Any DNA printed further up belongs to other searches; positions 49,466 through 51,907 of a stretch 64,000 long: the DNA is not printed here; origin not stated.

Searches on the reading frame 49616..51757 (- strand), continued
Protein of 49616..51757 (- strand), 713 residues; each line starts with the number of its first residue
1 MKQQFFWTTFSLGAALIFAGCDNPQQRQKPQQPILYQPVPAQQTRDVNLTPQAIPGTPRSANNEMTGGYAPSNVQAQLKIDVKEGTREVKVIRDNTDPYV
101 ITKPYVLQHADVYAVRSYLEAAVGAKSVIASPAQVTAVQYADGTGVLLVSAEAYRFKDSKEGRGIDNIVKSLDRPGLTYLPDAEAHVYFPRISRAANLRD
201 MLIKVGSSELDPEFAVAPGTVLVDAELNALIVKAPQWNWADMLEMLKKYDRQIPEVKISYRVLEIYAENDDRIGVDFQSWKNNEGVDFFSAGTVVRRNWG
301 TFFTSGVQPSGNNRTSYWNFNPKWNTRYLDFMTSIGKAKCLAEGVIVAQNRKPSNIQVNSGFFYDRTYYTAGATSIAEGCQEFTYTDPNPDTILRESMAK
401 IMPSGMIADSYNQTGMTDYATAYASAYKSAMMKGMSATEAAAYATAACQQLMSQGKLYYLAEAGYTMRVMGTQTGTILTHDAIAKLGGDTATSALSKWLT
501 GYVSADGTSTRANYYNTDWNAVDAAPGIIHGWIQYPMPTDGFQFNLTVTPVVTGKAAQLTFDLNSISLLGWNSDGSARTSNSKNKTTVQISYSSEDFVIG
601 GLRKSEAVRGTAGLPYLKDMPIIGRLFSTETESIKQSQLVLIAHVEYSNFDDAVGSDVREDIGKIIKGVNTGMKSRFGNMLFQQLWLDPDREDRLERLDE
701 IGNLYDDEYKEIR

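Call 18: find_related_loci(query=A1, collection=genome_contigs, flank=10000)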
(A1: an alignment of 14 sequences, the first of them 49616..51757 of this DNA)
Query A1 (713 aa) in genome_contigs; peptide patterns used: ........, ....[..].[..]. (x = any residue, [..] = any of these).
251 stretches matched a pattern; 221 encode a relative of the query (tblastn E <= 1e-3); the best 80 are kept; 80 distinct loci.
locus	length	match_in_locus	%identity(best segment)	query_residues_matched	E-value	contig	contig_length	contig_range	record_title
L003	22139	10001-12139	86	1-713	0e+0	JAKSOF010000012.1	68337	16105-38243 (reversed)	MAG: Victivallaceae bacterium isolate Horse_feces170 MAG170_12, whole genome shotgun sequence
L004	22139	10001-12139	84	1-713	0e+0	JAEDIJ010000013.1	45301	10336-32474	MAG: Victivallaceae bacterium isolate MAG159 NODE_445_length_45301_cov_8.328184, whole genome shotgun sequence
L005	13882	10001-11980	69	16-713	0e+0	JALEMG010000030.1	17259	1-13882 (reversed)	MAG: Lentisphaeria bacterium isolate SUG133 k141_8179118, whole genome shotgun sequence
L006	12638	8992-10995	68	18-713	0e+0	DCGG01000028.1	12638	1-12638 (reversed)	MAG TPA_asm: Lentisphaeria bacterium UBA1784 UBA1784_contig_19105, whole genome shotgun sequence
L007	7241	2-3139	65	10-713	0e+0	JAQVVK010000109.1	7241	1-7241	MAG: Victivallaceae bacterium isolate STF1_78 NODE_36948_length_7241_cov_2.991566_Sandtown_F1, whole genome shotgun sequ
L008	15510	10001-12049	65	8-713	0e+0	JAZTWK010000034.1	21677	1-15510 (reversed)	MAG: Victivallaceae bacterium isolate T1900045334_YK20190023.MAGScoT_cleanbin_000026 SGB_6569_k141_1905625, whole genome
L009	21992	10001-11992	66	14-713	0e+0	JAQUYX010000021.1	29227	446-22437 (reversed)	MAG: Victivallaceae bacterium isolate STD2_247 NODE_5590_length_29227_cov_2.914192_Sandtown_D2, whole genome shotgun seq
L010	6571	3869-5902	66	14-713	0e+0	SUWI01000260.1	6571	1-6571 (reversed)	MAG: Lentisphaerae bacterium isolate SIG94 NODE_171888_length_6571_cov_1.286002, whole genome shotgun sequence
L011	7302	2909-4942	66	14-713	0e+0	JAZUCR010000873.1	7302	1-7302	MAG: Victivallales bacterium isolate T1900045313_YK20190002.MAGScoT_cleanbin_000070 SGB_6255_k141_4253150, whole genome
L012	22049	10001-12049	63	15-713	0e+0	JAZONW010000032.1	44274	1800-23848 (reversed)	MAG: Victivallaceae bacterium isolate T1900045635_YK20190329.MAGScoT_cleanbin_000025 SGB_8088_k141_410508, whole genome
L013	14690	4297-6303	63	8-713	0e+0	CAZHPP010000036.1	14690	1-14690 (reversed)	MAG TPA_asm: uncultured Victivallales bacterium isolate SRP216815_co1_143 genome assembly, contig: NODE_5098_length_1469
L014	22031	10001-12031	63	1-713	0e+0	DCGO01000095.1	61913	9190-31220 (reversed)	MAG TPA_asm: Lentisphaeria bacterium UBA1776 UBA1776_contig_11905, whole genome shotgun sequence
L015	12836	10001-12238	61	10-713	0e+0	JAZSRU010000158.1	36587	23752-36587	MAG: Victivallaceae bacterium isolate T1900044536_TS20190002.MAGScoT_cleanbin_000017 SGB_15_k141_1636814, whole genome s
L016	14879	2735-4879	62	8-713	0e+0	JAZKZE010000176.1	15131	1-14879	MAG: Victivallales bacterium isolate T1900045092_TC20190086.MAGScoT_cleanbin_000011 SGB_4714_k141_3056417, whole genome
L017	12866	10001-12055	61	1-709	0e+0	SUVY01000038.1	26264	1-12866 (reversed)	MAG: Lentisphaerae bacterium isolate SIG84 NODE_7830_length_26264_cov_2.506026, whole genome shotgun sequence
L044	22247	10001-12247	59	14-711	0e+0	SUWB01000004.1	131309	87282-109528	MAG: Lentisphaerae bacterium isolate SIG87 NODE_2947_length_131309_cov_8.016626, whole genome shotgun sequence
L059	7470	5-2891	51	54-701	0e+0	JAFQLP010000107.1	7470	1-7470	MAG: Lentisphaeria bacterium isolate RGIG1931 Goat_Cecum.Co__c1770022, whole genome shotgun sequence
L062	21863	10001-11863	50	47-693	0e+0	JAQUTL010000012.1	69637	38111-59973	MAG: Victivallaceae bacterium isolate STD2_119 NODE_1302_length_69637_cov_5.773774_Sandtown_D2, whole genome shotgun seq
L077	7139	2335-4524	63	43-710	0e+0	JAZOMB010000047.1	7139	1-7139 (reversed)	MAG: Victivallaceae bacterium isolate T1900045651_YK20190345.MAGScoT_cleanbin_000019 SGB_8203_k141_1823237, whole genome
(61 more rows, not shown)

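Call 57: search_protein_families(library=pfam, proteins=[L062:12036-12710:+, L062:12707-13918:+, L062:13459-14520:+, L062:14403-15338:+, L062:15348-17666:+, L062:17663-19291:+, L062:19332-20525:+, L062:20548-20952:+, L062:20974-21498:+, L062:7284-7856:+], max_evalue=0.01)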
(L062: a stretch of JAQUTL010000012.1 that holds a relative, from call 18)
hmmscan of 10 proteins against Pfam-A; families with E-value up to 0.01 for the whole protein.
L062:12036-12710:+ (224 aa): 0 families

L062:12707-13918:+ (403 aa): 2 families
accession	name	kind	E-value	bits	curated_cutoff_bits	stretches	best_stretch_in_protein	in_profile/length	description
PF05137.18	PilN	-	0.00044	20.7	22.8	1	332-376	5-49/78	Fimbrial assembly protein (PilN)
PF24423.1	OVT1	-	0.0044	17.8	30.9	0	279-318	42-81/100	Major antigen, helical domain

L062:13459-14520:+ (353 aa): 0 families

L062:14403-15338:+ (311 aa): 1 family
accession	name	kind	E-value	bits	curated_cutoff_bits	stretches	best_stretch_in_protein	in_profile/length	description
PF11837.13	INV_N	-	0.0064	17.4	27.8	0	28-85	12-69/109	Beta-fructofuranosidase, N-terminal domain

L062:15348-17666:+ (772 aa): 3 families
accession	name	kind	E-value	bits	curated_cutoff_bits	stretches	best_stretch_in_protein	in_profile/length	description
PF00263.26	Secretin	-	6.5e-37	127.2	27.5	1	553-713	5-168/169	Bacterial type II and III secretion system protein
PF03958.22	Secretin_N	-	3.8e-17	62.7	28.2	2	366-478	2-69/69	Bacterial type II/III secretion system short domain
PF21305.2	type_II_gspD_N0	-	8.9e-05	22.7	27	1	138-186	13-61/71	GspD-like, N0 domain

L062:17663-19291:+ (542 aa): 10 families
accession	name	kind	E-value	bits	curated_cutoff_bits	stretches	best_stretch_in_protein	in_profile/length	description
PF00437.27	T2SSE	-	1.6e-130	435.5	24.9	1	175-537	3-370/370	Type II/IV secretion system protein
PF13401.12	AAA_22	-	0.00011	22.9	27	1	314-354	5-45/130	AAA domain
PF25199.1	nSTAND_NTPase5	-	0.00013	22.3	34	1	315-352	42-80/145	Novel STAND NTPase 5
PF13191.12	AAA_16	-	0.00026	22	32.6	1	313-418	23-114/167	AAA ATPase domain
PF20720.3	nSTAND3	-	0.0028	17.8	27.2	1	314-353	17-56/155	Novel STAND NTPase 3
PF00684.25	DnaJ_CXXCXGXG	-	0.004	17.8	32.7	1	453-475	43-65/65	DnaJ central domain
PF04851.21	ResIII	-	0.0056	17.1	22.5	1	317-347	26-58/164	Type III restriction enzyme, res subunit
PF00448.28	SRP54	-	0.0074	16.4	22.7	0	316-348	3-35/196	SRP54-type protein, GTPase domain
PF13173.12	AAA_14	-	0.0076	16.7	27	0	315-351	3-40/129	AAA domain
PF12775.13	AAA_7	-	0.0076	16.2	25.8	0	317-348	36-67/181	P-loop containing dynein motor region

L062:19332-20525:+ (397 aa): 2 families
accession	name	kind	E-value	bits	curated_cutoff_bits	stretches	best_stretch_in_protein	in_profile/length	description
PF00482.28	T2SSF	-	1.4e-43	148.3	25.2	2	63-186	1-125/125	Type II secretion system (T2SS), protein F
PF20990.2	DUF2207_C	-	0.0056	16.8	33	0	85-245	66-205/247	Predicted membrane protein (DUF2207) C-terminal domain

L062:20548-20952:+ (134 aa): 2 families
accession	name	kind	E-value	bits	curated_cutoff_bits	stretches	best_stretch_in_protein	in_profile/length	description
PF08334.16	T2SSG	-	3.8e-29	101.4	21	1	34-133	4-107/108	Type II secretion system (T2SS), protein G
PF07963.17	N_methyl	-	0.00014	21.7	21.2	1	9-28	7-26/27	Prokaryotic N-terminal methylation motif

L062:20974-21498:+ (174 aa): 1 family
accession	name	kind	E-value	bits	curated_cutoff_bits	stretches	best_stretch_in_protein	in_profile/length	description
PF12019.13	GspH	-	0.00013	22.9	21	1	41-163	1-106/108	Type II transport protein GspH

L062:7284-7856:+ (191 aa): 5 families
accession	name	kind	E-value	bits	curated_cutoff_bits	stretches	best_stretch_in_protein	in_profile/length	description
PF01047.28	MarR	-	2.9e-07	30.7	24.6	1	66-123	1-58/59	MarR family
PF12802.13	MarR_2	-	3.7e-05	24.2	27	1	65-122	2-60/61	MarR family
PF09339.16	HTH_IclR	-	0.0036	17.5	22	1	82-115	18-51/52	IclR helix-turn-helix domain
PF13463.12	HTH_27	-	0.005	17.5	22.2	1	82-131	18-67/68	Winged helix DNA-binding domain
PF13412.12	HTH_24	-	0.0075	16.3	21.9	0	84-113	19-48/48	Winged helix-turn-helix DNA-binding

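Call 92: search_protein_families(library=pfam, proteins=[L014:516-2216:-, L014:2231-3982:-, L014:4078-4827:-, L014:4776-5288:-, L014:5292-6701:-, L014:6674-7810:-, L014:6344-7849:+, L044:14298-15332:+, L044:15357-16466:+, L077:6270-7061:-], max_evalue=0.01)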
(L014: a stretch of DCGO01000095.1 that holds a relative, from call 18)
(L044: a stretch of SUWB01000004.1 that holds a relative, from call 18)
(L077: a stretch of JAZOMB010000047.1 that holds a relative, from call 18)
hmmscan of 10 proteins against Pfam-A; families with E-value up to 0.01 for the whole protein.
L014:516-2216:- (566 aa): 6 families
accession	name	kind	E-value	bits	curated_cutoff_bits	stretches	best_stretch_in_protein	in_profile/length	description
PF00437.27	T2SSE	-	2.5e-137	457.9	24.9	1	181-564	3-370/370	Type II/IV secretion system protein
PF05157.20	MshEN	-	3e-13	50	23.1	1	74-152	9-87/90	MshEN domain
PF13401.12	AAA_22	-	0.00099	19.9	27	1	320-358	5-43/130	AAA domain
PF13191.12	AAA_16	-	0.0028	18.6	32.6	1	319-414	24-110/167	AAA ATPase domain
PF13476.12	AAA_23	-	0.0051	17.9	27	0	316-337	15-36/201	AAA domain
PF13555.12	AAA_29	-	0.0064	16.7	27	0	319-337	21-39/61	P-loop containing region of AAA domain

L014:2231-3982:- (583 aa): 8 families
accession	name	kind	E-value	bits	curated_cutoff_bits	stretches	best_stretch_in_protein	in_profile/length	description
PF00437.27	T2SSE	-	4.7e-141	470.2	24.9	1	193-575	3-369/370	Type II/IV secretion system protein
PF05157.20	MshEN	-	1.3e-21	76.8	23.1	1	66-152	1-88/90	MshEN domain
PF13401.12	AAA_22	-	6.4e-05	23.7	27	1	331-377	4-50/130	AAA domain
PF13476.12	AAA_23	-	0.00051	21.2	27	1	328-352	15-39/201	AAA domain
PF13604.12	AAA_30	-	0.0059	16.8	27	0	322-363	8-49/191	AAA domain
PF13555.12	AAA_29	-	0.008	16.3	27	0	331-352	21-42/61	P-loop containing region of AAA domain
PF02689.20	Herpes_Helicase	-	0.0089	14.5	27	0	295-359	18-86/808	Helicase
PF13191.12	AAA_16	-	0.0096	16.9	32.6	0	331-372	24-63/167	AAA ATPase domain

L014:4078-4827:- (249 aa): 1 family
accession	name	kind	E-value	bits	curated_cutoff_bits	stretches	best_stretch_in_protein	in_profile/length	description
PF02511.20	Thy1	-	1.5e-53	181.9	24.8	1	41-237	2-191/191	Thymidylate synthase complementing protein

L014:4776-5288:- (170 aa): 1 family
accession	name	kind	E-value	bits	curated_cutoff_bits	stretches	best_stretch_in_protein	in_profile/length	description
PF03886.18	ABC_trans_aux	-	0.0073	16.3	26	0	100-163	93-160/161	ABC-type transport auxiliary lipoprotein component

L014:5292-6701:- (469 aa): 6 families
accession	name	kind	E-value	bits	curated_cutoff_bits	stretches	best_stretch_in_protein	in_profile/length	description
PF01476.26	LysM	-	3e-11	43.5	20.9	1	419-465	1-43/43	LysM domain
PF13432.12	TPR_16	-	3.5e-08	34.2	32.7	1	279-333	11-64/65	Tetratricopeptide repeat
PF13428.12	TPR_14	-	5.6e-06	27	23.5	1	269-308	5-44/44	Tetratricopeptide repeat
PF14559.12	TPR_19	-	0.001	19.8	25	1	278-311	4-37/68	Tetratricopeptide repeat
PF23473.1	LysM3_LYK4_5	-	0.0011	19.5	29.3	1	419-456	5-39/48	LYK4/5 LysM3 domain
PF23472.1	LysM2_CERK1_LYK3_4_5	-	0.007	16.7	27.4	0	417-465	6-54/56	LYK3/4/5 LysM2 domain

L014:6674-7810:- (378 aa): 1 family
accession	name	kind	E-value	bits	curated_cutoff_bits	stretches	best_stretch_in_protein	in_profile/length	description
PF04381.17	RdgC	-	1.4e-08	34.8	25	1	55-184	37-162/298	Putative exonuclease, RdgC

L014:6344-7849:+ (501 aa): 0 families

L044:14298-15332:+ (344 aa): 7 families
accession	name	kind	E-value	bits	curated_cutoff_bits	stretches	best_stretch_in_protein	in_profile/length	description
PF00005.33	ABC_tran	-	2.8e-30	106.1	25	1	110-258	2-137/137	ABC transporter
PF02463.25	SMC_N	-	3.8e-10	40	40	1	119-292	24-203/220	RecF/RecN/SMC N terminal domain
PF13304.12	AAA_21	-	1.3e-08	35.7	27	1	121-142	1-22/304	AAA domain, putative AbiEii toxin, Type IV TA system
PF13476.12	AAA_23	-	2.6e-06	28.7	27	1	119-150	19-50/201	AAA domain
PF13555.12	AAA_29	-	7.4e-05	22.9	27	1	119-146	23-49/61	P-loop containing region of AAA domain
PF09818.15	ABC_ATPase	-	0.0017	17.9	23.2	0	118-141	79-101/283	P-loop domain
PF03193.22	RsgA_GTPase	-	0.0031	17.8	30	1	83-150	71-137/174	RsgA GTPase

L044:15357-16466:+ (369 aa): 3 families
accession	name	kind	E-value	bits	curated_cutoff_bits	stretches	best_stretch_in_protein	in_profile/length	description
PF01408.29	GFO_IDH_MocA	-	1.3e-27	97.3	24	1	29-148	1-119/120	Oxidoreductase family, NAD-binding Rossmann fold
PF22725.1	GFO_IDH_MocA_C3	-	1.6e-21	77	27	1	158-276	2-123/124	GFO/IDH/MocA C-terminal domain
PF02894.22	GFO_IDH_MocA_C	-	4.4e-15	56.5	22.9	1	161-364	1-210/218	Oxidoreductase family, C-terminal alpha/beta domain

L077:6270-7061:- (263 aa): 1 family
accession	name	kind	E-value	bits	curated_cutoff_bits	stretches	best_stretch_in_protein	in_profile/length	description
PF07963.17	N_methyl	-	0.00036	20.4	21.2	1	29-49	7-27/27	Prokaryotic N-terminal methylation motif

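Call 96: search_solved_structures(query=A1, max_evalue=0.001)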
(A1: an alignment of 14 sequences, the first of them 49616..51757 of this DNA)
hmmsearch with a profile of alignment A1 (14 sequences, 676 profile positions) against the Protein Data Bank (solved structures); distinct sequences matched with E-value up to 0.001: 17.
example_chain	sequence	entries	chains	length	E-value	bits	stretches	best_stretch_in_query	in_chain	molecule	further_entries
9k8v_A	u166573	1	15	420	1e-07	34.2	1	507-606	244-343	General secretion pathway protein D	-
5wq9_A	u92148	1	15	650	3e-07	32.6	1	507-606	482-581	Type II secretion system protein D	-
5wq8_A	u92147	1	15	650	3e-07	32.6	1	507-606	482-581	Type II secretion system protein D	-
5wln_G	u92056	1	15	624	1e-06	30.8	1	507-604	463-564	Type II secretion system protein D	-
5w68_A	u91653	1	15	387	2.7e-06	29.5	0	508-605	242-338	Putative type II secretion protein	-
3jc8_Qa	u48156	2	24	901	3e-06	29.3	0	220-277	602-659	PilQ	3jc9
6i1y_A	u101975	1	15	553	5e-06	28.6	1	507-605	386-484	General secretion pathway protein GspD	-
5zdh_A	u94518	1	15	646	6e-06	28.3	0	508-605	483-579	Type II secretion system protein D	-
6hcg_A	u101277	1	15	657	1.5e-05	27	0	507-607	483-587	Type II secretion system protein D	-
9x0w_A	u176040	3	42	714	2.8e-05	26.1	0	195-277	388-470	Fimbrial assembly protein PilQ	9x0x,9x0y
6ve2_A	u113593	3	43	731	2.8e-05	26.1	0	195-277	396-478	Fimbrial assembly protein PilQ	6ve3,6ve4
9sh1_A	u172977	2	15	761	3.2e-05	25.9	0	219-373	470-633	Type IV pilus biogenesis and competence protein PilQ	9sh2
4av2_A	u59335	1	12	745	3.5e-05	25.8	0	220-371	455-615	TYPE IV PILUS BIOGENESIS AND COMPETENCE PROTEIN PILQ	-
8co1_Q1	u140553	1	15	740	8.3e-05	24.5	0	545-606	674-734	Probable type IV piliation system protein DR_0774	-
7ofh_A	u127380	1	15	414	0.00012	24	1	530-608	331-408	Virion export protein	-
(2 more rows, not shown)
